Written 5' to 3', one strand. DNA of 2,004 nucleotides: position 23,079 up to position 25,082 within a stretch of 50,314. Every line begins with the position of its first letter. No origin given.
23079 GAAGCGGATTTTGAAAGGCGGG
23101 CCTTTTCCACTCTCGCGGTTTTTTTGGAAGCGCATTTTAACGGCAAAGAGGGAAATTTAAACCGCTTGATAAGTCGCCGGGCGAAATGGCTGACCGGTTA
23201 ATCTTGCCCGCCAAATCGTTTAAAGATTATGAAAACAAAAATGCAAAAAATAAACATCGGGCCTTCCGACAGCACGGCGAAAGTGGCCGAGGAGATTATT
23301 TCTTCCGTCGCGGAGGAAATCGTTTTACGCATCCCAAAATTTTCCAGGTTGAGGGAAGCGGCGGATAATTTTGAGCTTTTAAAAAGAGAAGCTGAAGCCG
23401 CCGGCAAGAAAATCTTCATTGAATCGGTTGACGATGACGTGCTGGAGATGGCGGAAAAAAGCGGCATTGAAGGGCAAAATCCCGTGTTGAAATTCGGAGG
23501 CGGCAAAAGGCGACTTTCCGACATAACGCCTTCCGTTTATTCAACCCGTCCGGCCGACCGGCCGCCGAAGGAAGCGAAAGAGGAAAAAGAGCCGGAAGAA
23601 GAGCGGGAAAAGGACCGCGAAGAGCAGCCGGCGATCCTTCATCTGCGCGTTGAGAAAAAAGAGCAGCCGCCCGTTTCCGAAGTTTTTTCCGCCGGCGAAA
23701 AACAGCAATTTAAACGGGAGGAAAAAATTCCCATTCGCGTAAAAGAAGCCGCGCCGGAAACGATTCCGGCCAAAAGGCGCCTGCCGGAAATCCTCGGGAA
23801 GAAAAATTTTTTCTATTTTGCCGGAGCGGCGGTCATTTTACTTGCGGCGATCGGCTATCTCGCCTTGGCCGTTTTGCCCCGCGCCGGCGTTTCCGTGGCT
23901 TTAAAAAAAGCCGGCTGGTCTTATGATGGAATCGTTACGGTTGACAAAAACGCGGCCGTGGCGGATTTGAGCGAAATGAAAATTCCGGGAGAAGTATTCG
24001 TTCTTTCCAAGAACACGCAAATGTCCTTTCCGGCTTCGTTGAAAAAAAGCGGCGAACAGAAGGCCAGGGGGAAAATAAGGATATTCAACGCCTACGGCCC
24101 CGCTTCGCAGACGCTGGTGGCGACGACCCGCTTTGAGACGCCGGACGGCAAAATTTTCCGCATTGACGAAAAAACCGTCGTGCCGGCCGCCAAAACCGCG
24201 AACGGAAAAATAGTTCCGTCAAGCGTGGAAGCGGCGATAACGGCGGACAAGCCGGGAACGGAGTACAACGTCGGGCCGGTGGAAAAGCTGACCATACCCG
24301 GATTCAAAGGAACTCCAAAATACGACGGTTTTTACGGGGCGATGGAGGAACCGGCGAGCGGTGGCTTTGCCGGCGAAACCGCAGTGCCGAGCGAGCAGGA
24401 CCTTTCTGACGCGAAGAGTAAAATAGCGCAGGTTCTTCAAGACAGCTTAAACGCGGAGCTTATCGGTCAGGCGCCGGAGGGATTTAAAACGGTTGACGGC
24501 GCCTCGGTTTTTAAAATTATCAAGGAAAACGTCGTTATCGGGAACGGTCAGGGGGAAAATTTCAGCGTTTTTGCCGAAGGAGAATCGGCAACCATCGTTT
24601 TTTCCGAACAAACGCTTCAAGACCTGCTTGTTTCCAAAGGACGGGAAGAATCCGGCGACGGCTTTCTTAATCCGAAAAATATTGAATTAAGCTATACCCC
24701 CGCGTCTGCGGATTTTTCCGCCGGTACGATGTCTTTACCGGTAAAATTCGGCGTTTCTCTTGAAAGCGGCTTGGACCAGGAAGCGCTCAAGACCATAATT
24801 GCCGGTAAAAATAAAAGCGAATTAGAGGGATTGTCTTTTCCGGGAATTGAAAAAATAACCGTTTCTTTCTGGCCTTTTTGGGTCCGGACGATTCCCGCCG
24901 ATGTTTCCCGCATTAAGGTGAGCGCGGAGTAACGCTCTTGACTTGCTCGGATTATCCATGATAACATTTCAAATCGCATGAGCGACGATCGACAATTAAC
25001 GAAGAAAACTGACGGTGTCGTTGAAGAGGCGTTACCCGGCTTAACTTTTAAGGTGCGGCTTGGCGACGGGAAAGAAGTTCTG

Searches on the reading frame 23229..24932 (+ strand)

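Call 9: search_protein_families(library=pfam, proteins=[window:23229-24932:+], max_evalue=0.001)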
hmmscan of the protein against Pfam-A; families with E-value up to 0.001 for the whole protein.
window:23229-24932:+ (567 aa): 1 family
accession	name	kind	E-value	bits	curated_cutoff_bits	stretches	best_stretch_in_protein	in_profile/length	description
PF21110.3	GlxA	-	0.00025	22.1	27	1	278-371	1-101/105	GlxA beta barrel domain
